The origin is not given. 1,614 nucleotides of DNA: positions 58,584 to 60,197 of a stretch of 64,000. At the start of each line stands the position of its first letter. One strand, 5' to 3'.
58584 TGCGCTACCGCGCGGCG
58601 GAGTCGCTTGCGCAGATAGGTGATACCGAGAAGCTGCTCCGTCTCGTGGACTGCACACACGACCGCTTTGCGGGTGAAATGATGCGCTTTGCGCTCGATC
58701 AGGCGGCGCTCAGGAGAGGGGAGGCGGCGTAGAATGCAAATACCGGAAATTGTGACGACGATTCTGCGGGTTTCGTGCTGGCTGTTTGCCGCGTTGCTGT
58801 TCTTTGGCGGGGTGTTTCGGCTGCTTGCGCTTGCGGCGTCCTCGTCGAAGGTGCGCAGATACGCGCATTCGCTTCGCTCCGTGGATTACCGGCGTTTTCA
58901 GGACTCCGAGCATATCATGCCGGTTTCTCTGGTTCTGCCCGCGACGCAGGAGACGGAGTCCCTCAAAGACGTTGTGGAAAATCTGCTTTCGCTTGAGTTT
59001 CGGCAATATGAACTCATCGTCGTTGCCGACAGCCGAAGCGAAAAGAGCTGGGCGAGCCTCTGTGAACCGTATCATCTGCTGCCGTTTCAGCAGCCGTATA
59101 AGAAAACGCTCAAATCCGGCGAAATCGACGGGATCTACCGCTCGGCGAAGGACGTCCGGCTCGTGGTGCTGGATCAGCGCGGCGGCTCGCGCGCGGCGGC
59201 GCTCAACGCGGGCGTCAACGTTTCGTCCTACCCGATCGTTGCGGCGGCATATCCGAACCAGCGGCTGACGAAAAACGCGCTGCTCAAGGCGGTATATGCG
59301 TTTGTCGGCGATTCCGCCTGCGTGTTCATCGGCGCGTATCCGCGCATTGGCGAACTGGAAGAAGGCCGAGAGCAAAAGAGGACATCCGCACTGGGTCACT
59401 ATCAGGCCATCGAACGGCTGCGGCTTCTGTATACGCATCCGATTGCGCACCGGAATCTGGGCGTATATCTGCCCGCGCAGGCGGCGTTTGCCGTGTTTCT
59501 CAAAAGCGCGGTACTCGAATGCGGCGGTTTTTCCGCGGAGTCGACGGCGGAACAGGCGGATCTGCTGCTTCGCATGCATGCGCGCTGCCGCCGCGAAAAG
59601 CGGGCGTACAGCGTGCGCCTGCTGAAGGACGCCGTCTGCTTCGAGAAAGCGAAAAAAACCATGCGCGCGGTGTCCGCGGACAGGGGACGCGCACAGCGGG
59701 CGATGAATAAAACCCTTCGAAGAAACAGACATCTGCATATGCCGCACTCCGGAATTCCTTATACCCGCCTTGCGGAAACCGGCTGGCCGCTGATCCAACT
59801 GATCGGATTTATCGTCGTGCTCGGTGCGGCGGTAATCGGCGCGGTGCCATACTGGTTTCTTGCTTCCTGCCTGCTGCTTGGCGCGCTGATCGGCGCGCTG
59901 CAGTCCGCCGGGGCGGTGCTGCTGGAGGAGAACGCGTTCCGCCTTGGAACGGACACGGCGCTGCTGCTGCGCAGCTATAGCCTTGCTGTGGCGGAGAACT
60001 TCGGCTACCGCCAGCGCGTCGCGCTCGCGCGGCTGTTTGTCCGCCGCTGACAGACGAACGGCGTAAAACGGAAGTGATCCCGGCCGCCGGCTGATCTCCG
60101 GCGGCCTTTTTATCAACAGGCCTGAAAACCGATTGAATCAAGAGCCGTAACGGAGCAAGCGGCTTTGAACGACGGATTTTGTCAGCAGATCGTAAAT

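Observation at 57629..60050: Membrane HEAT-repeat protein coupled to a GT2-fold membrane protein whose catalytic signatures all look lost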

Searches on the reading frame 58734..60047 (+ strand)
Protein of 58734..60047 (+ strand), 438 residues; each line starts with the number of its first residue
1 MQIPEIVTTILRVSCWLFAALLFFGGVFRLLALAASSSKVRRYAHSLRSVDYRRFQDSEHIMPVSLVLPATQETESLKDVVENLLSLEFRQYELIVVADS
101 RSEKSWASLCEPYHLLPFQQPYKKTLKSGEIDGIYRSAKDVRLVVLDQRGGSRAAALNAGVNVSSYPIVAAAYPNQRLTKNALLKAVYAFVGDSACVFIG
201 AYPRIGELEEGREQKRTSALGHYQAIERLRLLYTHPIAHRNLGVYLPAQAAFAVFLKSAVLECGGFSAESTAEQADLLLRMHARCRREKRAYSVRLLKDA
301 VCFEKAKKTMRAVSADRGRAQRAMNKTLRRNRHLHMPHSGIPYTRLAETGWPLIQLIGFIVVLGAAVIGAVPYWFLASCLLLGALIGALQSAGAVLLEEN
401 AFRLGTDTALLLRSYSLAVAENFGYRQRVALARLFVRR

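Call 3: search_protein_families(library=pfam, proteins=[window:58734-60047:+], max_evalue=1)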
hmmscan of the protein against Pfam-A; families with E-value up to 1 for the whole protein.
window:58734-60047:+ (438 aa): 3 families
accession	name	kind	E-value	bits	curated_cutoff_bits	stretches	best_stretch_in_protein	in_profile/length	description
PF13632.12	Glyco_trans_2_3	-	0.00017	21.9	27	1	219-385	43-195/198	Glycosyl transferase family group 2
PF13641.12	Glyco_tranf_2_3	-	0.0011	19.4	27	1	63-147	2-94/230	Glycosyltransferase like family 2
PF00535.33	Glycos_transf_2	-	0.0015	19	23.3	1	65-192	1-105/168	Glycosyl transferase family 2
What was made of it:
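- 58734..60050 (+): Gene B: catalytically degenerate GT2-fold membrane protein (pseudo-synthase), 438 aa. Only sub-threshold GT2 Pfam hits (call 3).
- On Processive membrane GT2 synthases (BcsA/PgaC/IcaA/HAS/Chs/NodC): PF13632 21.9 bits against 27; PF13641 19.4 against 27; PF00535 19.0 against 23.3 (call 3).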

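Call 4: search_protein_families(library=ncbifam, proteins=[window:58734-60047:+], max_evalue=1)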
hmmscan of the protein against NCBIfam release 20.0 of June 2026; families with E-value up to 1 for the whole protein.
window:58734-60047:+ (438 aa): 5 families
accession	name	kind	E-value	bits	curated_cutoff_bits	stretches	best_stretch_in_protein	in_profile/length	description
TIGR03937.1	PgaC_IcaA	equivalog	1.4e-11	44.1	422.3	2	53-105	36-88/407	poly-beta-1,6-N-acetyl-D-glucosamine synthase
NF010496.0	PRK13915.1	equivalog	0.00073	18.7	262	1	47-104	16-75/307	glucosyl-3-phosphoglycerate synthase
TIGR04283.1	glyco_like_mftF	equivalog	0.01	15.5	182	1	64-109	1-45/221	TIGR04283 family arsenosugar biosynthesis glycosyltransferase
NF007986.1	PRK10714.1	equivalog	0.066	12.2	529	1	59-109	3-56/316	undecaprenyl-phosphate 4-deoxy-4-formamido-L-arabinose transferase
NF038299.1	EPS_HpsN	equivalog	0.11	11.5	425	1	64-102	3-41/317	hormogonium polysaccharide biosynthesis glycosyltransferase HpsN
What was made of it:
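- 58734..60050 (+): PgaC_IcaA 44 bits against a cut-off of 422 (call 4).
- On PNAG synthase PgaCD / IcaAD: TIGR03937 scores 44 bits against a cut-off of 422 (call 4).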

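Call 5: search_solved_structures(query=window:58734-60047:+, max_evalue=10, show_alignments=3)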
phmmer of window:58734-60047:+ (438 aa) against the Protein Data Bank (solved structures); distinct sequences matched with E-value up to 10: 1.
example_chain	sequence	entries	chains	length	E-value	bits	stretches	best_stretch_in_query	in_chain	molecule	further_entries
5mlz_A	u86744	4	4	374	0.0044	19.3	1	60-146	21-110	Dolichol monophosphate mannose synthase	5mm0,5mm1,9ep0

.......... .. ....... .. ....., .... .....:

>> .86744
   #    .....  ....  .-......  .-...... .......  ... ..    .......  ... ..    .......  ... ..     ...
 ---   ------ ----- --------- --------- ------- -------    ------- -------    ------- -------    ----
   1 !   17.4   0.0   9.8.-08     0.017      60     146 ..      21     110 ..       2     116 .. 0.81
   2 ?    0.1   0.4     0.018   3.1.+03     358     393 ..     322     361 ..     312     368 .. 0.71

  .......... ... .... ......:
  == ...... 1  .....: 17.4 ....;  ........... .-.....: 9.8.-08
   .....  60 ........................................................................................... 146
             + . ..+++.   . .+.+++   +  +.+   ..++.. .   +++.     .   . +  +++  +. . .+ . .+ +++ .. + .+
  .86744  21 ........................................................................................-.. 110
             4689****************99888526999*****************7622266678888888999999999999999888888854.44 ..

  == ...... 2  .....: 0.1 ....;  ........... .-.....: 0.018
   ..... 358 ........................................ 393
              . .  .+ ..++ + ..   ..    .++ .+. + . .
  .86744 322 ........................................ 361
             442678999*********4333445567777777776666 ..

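Call 6: find_homologous_proteins(query=window:58734-60047:+, max_evalue=0.001)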
Query window:58734-60047:+ (438 aa): 148 proteins with E <= 0.001 among 8000 candidates; the best 120 are listed.
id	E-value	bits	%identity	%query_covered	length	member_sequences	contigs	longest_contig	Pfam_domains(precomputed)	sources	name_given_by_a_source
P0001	3.4e-274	927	97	100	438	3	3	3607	-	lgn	-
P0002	1.6e-206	704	74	100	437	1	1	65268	-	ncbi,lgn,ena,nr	ncbi:MAG: glycosyltransferase family 2 protein [Clostridiales bacterium]|nr:glycosyltransferase fami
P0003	1.2e-161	556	61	99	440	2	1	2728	PF00535.33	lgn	-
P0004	1.5e-155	536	60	98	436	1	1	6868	-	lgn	-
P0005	4.0e-155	535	59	100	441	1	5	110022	-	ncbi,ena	-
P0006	5.4e-155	535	58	99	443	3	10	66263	PF00535.33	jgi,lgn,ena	-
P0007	7.5e-152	524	59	99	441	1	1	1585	PF00535.33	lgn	-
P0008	4.0e-150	518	58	99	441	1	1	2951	PF00535.33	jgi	jgi:hypothetical protein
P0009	5.3e-150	518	56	100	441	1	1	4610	-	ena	-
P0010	1.5e-149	517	58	99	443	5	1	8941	PF00535.33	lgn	-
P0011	7.2e-149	514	57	99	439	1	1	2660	-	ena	-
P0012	2.9e-148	512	57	99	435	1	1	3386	PF00535.33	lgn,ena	-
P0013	8.8e-148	511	57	99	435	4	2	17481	PF00535.33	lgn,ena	-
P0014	1.6e-147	510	57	99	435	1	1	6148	PF00535.33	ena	-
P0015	5.2e-147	508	57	99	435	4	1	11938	PF00535.33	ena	-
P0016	2.6e-146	506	57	99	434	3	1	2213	PF00535.33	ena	-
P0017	2.7e-146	506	57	99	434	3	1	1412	PF13632.13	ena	-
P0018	1.8e-144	500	56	99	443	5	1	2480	PF00535.33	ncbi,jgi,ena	jgi:cellulose synthase/poly-beta-1,6-N-acetylglucosamine synthase-like glycosyltransferase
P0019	3.1e-144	499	59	94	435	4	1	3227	PF00535.33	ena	-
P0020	3.2e-144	499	57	99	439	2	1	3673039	PF00535.33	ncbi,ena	-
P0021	4.0e-144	499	55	99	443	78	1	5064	PF00535.33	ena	-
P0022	1.3e-143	497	56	99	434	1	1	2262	PF13632.13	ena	-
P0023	1.5e-143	497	56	99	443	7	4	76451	PF00535.33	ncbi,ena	-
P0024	2.9e-143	496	55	99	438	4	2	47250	PF13506.14,PF00535.33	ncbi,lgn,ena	-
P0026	8.4e-143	494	57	96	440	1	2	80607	PF13632.13,PF00535.33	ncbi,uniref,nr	ncbi:hypothetical protein SDC9_84569 [bioreactor metagenome]|uniref:Uncharacterized protein n=1 Tax=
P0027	3.4e-142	492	56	99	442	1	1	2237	PF00535.33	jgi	-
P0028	3.4e-142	492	54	96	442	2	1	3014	PF00535.33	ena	-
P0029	4.3e-142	492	55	99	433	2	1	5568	PF13632.13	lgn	-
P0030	4.9e-142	492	54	99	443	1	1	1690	PF00535.33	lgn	-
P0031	5.4e-142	492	55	99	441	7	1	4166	PF00535.33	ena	-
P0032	6.5e-142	491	56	99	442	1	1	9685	PF00535.33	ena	-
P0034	1.3e-141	490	56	99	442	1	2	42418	PF00535.33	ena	-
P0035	1.4e-141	490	56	99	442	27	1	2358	PF00535.33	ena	-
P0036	2.2e-141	490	55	99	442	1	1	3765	PF00535.33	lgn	-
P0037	2.4e-141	490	55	99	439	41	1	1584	PF00535.33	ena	-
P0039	3.1e-141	489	54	98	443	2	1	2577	PF00535.33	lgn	-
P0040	7.7e-141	488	55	99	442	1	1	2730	PF00535.33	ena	-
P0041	7.7e-141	488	55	99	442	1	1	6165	PF00535.33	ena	-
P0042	7.9e-141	488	55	99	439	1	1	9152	PF00535.33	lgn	-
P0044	9.6e-141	488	56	99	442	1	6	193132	PF00535.33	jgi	jgi:hypothetical protein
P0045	1.3e-140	487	55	95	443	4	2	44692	PF00535.33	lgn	-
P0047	1.5e-140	487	55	99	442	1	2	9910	PF00535.33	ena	-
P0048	1.8e-140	487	54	98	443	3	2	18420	PF00535.33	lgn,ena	-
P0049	2.2e-140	486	56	99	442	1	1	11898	PF00535.33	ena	-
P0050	2.6e-140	486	55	99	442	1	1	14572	PF00535.33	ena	-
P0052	5.3e-140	485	54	98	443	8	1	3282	PF00535.33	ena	-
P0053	7.9e-140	485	55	99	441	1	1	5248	PF00535.33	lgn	-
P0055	1.2e-139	484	55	99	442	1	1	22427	PF00535.33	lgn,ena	-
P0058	2.9e-139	483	53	99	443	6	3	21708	PF00535.33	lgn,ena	-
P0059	6.2e-139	482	54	99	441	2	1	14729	PF00535.33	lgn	-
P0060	1.5e-138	480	53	99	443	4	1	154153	PF00535.33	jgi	-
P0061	2.1e-138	480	56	96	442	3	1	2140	PF00535.33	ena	-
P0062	2.2e-138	480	54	99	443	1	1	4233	PF00535.33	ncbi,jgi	jgi:cellulose synthase/poly-beta-1,6-N-acetylglucosamine synthase-like glycosyltransferase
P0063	2.9e-138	479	55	99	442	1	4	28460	PF00535.33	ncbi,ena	-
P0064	2.9e-138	479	56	96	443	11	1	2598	PF00535.33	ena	-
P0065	3.4e-138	479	54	99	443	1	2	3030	PF00535.33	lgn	-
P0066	4.9e-138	479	53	99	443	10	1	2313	PF00535.33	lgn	-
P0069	2.3e-137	476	54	99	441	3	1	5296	PF00535.33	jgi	jgi:cellulose synthase/poly-beta-1,6-N-acetylglucosamine synthase-like glycosyltransferase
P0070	3.2e-137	476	55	97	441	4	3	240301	PF00535.33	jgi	jgi:cellulose synthase/poly-beta-1,6-N-acetylglucosamine synthase-like glycosyltransferase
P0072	4.9e-137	475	55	99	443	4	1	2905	PF00535.33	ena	-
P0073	4.9e-136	472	55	99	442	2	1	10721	PF00535.33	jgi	jgi:cellulose synthase/poly-beta-1,6-N-acetylglucosamine synthase-like glycosyltransferase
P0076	1.2e-135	471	55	99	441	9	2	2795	PF00535.33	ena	-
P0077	1.4e-135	471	54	99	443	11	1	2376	PF00535.33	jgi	jgi:cellulose synthase/poly-beta-1,6-N-acetylglucosamine synthase-like glycosyltransferase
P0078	2.4e-135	470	54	99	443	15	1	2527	PF00535.33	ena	-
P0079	5.0e-135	469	53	100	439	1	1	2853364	PF00535.33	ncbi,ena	-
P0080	7.5e-135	468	55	99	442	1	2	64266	PF00535.33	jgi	jgi:cellulose synthase/poly-beta-1,6-N-acetylglucosamine synthase-like glycosyltransferase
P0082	1.2e-134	468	57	94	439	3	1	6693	PF00535.33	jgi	-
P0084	3.1e-132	460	53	97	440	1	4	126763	PF13632.13,PF13641.13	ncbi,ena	-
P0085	4.8e-97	344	42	99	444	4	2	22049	PF13506.14,PF00535.33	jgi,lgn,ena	-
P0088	4.2e-85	304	39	91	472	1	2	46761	PF13632.13,PF13641.13,PF03142.22,PF01644.24,PF00535.33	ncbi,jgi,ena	-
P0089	5.6e-85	304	39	91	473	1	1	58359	PF13632.13,PF13641.13,PF03142.22,PF01644.24,PF00535.33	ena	-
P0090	8.8e-85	303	39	91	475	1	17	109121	PF13632.13,PF13641.13,PF03142.22,PF01644.24,PF00535.33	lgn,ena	-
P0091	1.1e-84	303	39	91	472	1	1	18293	PF13632.13,PF13641.13,PF03142.22,PF01644.24,PF00535.33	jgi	-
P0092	1.2e-84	303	39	91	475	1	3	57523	PF13632.13,PF13641.13,PF03142.22,PF01644.24,PF00535.33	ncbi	-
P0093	1.2e-84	303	39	91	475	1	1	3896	PF13632.13,PF13641.13,PF03142.22,PF01644.24,PF00535.33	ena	-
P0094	1.7e-84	302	39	91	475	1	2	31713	PF13632.13,PF13641.13,PF03142.22,PF01644.24,PF00535.33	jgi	-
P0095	2.3e-84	302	39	91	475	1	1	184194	PF13632.13,PF13641.13,PF03142.22,PF01644.24,PF00535.33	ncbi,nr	ncbi:MAG: glycosyltransferase [Christensenella sp.]|nr:glycosyltransferase [Christensenella sp.]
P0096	4.0e-84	301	39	91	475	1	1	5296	PF13632.13,PF13641.13,PF03142.22,PF01644.24,PF00535.33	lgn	-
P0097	7.6e-84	300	39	91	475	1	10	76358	PF13632.13,PF13641.13,PF03142.22,PF01644.24,PF00535.33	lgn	-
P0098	1.2e-83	300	39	91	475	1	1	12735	PF13632.13,PF13641.13,PF03142.22,PF01644.24,PF00535.33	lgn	-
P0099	1.2e-83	300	38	91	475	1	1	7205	PF13632.13,PF13641.13,PF03142.22,PF01644.24,PF00535.33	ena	-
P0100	1.6e-83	299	39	91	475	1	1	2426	PF13632.13,PF13641.13,PF03142.22,PF01644.24,PF00535.33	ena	-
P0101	3.0e-83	298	38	91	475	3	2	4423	PF13632.13,PF13641.13,PF03142.22,PF01644.24,PF00535.33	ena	-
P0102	3.7e-83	298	38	91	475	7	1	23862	PF13632.13,PF13641.13,PF03142.22,PF01644.24,PF00535.33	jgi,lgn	jgi:cellulose synthase/poly-beta-1,6-N-acetylglucosamine synthase-like glycosyltransferase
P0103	2.1e-82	295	38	91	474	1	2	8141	PF13632.13,PF13641.13,PF03142.22,PF01644.24,PF00535.33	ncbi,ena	-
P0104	4.8e-82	294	38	91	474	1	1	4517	PF13632.13,PF13641.13,PF03142.22,PF01644.24,PF00535.33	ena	-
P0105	5.2e-82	294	38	91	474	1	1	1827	PF13632.13,PF13641.13,PF03142.22,PF01644.24,PF00535.33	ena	-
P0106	6.6e-82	294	38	91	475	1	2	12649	PF13632.13,PF13641.13,PF03142.22,PF01644.24,PF00535.33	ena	-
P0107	6.6e-82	294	38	91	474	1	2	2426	PF13632.13,PF13641.13,PF03142.22,PF01644.24,PF00535.33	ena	-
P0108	1.2e-81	293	38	91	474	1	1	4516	PF13632.13,PF13641.13,PF03142.22,PF01644.24,PF00535.33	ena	-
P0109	1.5e-81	293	37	91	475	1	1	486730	PF13632.13,PF13641.13,PF03142.22,PF01644.24,PF00535.33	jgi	-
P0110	5.7e-81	291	38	91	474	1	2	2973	PF13632.13,PF13641.13,PF03142.22,PF01644.24,PF00535.33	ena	-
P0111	2.4e-80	289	38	91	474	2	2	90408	PF13632.13,PF13641.13,PF03142.22,PF01644.24,PF00535.33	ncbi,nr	ncbi:MAG: glycosyltransferase family 2 protein [Eubacteriales bacterium]|nr:glycosyltransferase fami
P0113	7.5e-77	277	35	97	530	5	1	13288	PF00535.33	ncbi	ncbi:MAG: glycosyltransferase [Clostridiaceae bacterium]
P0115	1.2e-73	267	36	91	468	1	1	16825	PF13632.13,PF13641.13,PF03142.22,PF00535.33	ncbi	-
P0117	4.9e-67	245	33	92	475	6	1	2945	PF13632.13,PF13641.13,PF03142.22,PF00535.33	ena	-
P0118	1.5e-49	187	46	48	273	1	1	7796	PF00535.33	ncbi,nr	ncbi:MAG TPA: glycosyltransferase family 2 protein, partial [Feifaniaceae bacterium]|nr:glycosyltran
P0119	1.4e-47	181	30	88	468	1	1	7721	PF13632.13,PF13641.13,PF03142.22,PF00535.33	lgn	-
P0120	3.0e-47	180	29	97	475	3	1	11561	PF13632.13,PF10111.15,PF13641.13,PF03142.22,PF00535.33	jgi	-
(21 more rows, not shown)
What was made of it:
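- Intact full-length ORFs are kept in about 85 clusters spanning 52-97% identity (call 6).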

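Call 9: find_related_loci(query=A1, collection=genome_contigs, flank=6000)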
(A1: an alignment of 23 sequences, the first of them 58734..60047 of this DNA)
Query A1 (438 aa) in genome_contigs; peptide patterns used: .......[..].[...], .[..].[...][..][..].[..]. (x = any residue, [..] = any of these).
600 stretches matched a pattern (row limit reached: there are more); 538 encode a relative of the query (tblastn E <= 1e-3); the best 80 are kept; 80 distinct loci.
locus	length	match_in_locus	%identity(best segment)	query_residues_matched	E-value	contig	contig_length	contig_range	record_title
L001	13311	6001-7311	74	1-438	0e+0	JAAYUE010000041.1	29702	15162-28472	MAG: Clostridiales bacterium isolate AS27yjCOA_135 106936_AS27, whole genome shotgun sequence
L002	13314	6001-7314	57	1-435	4e-153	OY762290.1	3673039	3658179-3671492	MAG: Christensenellaceae bacterium isolate 20c35e01-8a7f-49ef-9147-7de253b6e4f4 genome assembly, chromosome: 1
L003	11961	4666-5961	55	2-435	1e-151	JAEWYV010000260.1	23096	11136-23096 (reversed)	MAG: Bacillota bacterium isolate OH_SFB_182 k127_234059, whole genome shotgun sequence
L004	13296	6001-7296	57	3-435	5e-150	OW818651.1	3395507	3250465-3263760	metagenome genome assembly, chromosome: 1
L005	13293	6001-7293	55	3-435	1e-149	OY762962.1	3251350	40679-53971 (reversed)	MAG: Christensenellaceae bacterium isolate 71fbd196-4d72-4d9d-b023-dc0a1f92e7b0 genome assembly, chromosome: 1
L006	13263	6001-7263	55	15-435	3e-148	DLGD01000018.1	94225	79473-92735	MAG TPA_asm: Christensenella sp. UBA7703 UBA7703_contig_2759, whole genome shotgun sequence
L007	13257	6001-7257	57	17-435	4e-146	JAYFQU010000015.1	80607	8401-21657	MAG: Christensenella sp. isolate CA_33 c_CA_000000013195, whole genome shotgun sequence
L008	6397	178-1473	54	3-435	7e-143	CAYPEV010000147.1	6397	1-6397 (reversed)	MAG TPA_asm: uncultured Christensenella sp. isolate binchicken_co269_233 genome assembly, contig: NODE_12777_length_6397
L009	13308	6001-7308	53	1-436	2e-136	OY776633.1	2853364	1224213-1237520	MAG: Christensenellaceae bacterium isolate c84a42d1-d9c9-443e-85ff-73520b584de8 genome assembly, chromosome: 1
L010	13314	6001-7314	53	1-438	3e-131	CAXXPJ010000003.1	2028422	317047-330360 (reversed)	MAG: Christensenellaceae bacterium isolate ebc0edfe-de01-4de5-b550-b82b2926f268 genome assembly, contig: contig_3, whole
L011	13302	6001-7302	54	1-435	2e-138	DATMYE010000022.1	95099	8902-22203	MAG TPA_asm: Clostridia bacterium isolate SMAG_U13138 k141_102854, whole genome shotgun sequence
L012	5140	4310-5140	61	3-280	6e-105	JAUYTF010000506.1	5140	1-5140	MAG: Eubacteriales bacterium isolate C8_concoct.bin.70 C8_k141_121105, whole genome shotgun sequence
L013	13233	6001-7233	39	30-427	2e-94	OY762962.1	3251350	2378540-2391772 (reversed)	MAG: Christensenellaceae bacterium isolate 71fbd196-4d72-4d9d-b023-dc0a1f92e7b0 genome assembly, chromosome: 1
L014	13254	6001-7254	39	30-434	3e-94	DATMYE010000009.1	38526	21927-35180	MAG TPA_asm: Clostridia bacterium isolate SMAG_U13138 k141_73414, whole genome shotgun sequence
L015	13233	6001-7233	39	30-427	3e-94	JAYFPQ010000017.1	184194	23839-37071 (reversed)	MAG: Christensenella sp. isolate CA_127_R1 c_CA_000000022206, whole genome shotgun sequence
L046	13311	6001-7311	29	10-434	7e-65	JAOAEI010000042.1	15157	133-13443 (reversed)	MAG: Caloramator sp. isolate SKW256 NODE_42_length_15157_cov_14.239191, whole genome shotgun sequence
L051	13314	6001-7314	28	9-434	7e-61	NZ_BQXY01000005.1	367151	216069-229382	Clostridium folliculivorans strain D1-1 sequence05, whole genome shotgun sequence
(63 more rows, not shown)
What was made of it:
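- On Non-catalytic GT-A pseudoenzymes (COSMC-like): An intact paralogue is present in 7 of 14 assemblies and unknown for the rest (call 9).
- Closest known: COSMC. Same: Here too the active paralogue is present in at least half of the genomes (call 9).
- Both copies occur in 7 assemblies (call 9).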

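Call 19: search_protein_families(library=pfam, proteins=[L013:2550-4742:+, L051:2242-4398:+, L051:4403-4807:+, L046:3391-4857:+, L046:8007-9953:+, L013:4667-5911:+], max_evalue=0.01)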
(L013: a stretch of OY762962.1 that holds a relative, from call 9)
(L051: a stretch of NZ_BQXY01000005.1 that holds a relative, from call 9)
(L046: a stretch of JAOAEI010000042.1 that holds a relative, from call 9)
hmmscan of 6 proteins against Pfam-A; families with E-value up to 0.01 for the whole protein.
L013:2550-4742:+ (731 aa): 0 families

L051:2242-4398:+ (719 aa): 0 families

L051:4403-4807:+ (135 aa): 1 family
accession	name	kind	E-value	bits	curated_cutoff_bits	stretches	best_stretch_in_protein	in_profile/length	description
PF00072.30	Response_reg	-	2.3e-19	70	30.2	1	20-129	1-110/111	Response regulator receiver domain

L046:3391-4857:+ (489 aa): 7 families
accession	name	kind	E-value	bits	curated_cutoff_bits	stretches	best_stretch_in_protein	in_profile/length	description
PF00072.30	Response_reg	-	7.3e-44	148.9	30.2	2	375-484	2-110/111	Response regulator receiver domain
PF00990.26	GGDEF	-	2.6e-24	86.2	23.8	1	206-358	2-160/161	Diguanylate cyclase, GGDEF domain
PF24898.2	GGDEF_GdpP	-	1.8e-06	28.7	30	1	243-361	2-117/126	Cyclic-di-AMP phosphodiesterase GdpP-like, GGDEF domain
PF03709.21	OKR_DC_1_N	-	0.00073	20.2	29.3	1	389-470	11-89/111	Orn/Lys/Arg decarboxylase, N-terminal domain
PF22335.1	Cas10-Cmr2_palm2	-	0.0013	19.2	27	1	277-357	52-128/133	Cas10/Cmr2, second palm domain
PF23198.2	PDE8A_N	-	0.0013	19.1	29.6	0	374-454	13-94/147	PDE8A-like, N-terminal domain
PF02310.24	B12-binding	-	0.0039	17.5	32.1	0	97-176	22-107/121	B12 binding domain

L046:8007-9953:+ (649 aa): 12 families
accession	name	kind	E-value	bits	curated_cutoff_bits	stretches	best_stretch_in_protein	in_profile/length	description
PF02518.31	HATPase_c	-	9.9e-32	110.1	26.4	1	508-618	2-110/111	Histidine kinase-, DNA gyrase B-, and HSP90-like ATPase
PF00989.32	PAS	-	4.9e-31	107.5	22.6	3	16-124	4-113/113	PAS fold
PF13426.13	PAS_9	-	6.6e-21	75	27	2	27-125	5-102/103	PAS domain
PF00512.31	HisKA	-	1.5e-17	63.8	26.9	1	391-461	2-66/66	His Kinase A (phospho-acceptor) domain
PF08447.18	PAS_3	-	2.8e-17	63.2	25.6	1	37-120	3-88/89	PAS fold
PF13188.13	PAS_8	-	4.8e-17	61.6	21.8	2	261-308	1-48/65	PAS domain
PF08448.16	PAS_4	-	6.7e-09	36.4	23.1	1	267-371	1-108/110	PAS fold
PF13596.12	PAS_10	-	5.9e-06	27.3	22.1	1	16-124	2-105/106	PAS domain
PF24820.1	Diguanyl_cycl_sensor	-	0.00022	21.6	28.1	1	271-351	6-94/109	Diguanylate cyclase-like sensor domain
PF14598.12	PAS_11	-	0.00037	20.9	25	0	38-110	17-89/109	PAS domain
PF14501.12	HATPase_c_5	-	0.00087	19.6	22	1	512-607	6-94/102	GHKL domain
PF13581.12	HATPase_c_2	-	0.0073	16.8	27.4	0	506-598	23-113/127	Histidine kinase-like ATPase domain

L013:4667-5911:+ (415 aa): 2 families
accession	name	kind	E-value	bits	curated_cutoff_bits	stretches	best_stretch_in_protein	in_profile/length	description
PF13646.12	HEAT_2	-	2.9e-14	53.6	27.7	2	264-343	7-87/88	HEAT repeats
PF02985.28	HEAT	-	1.9e-05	25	23.5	0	354-374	4-24/31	HEAT repeat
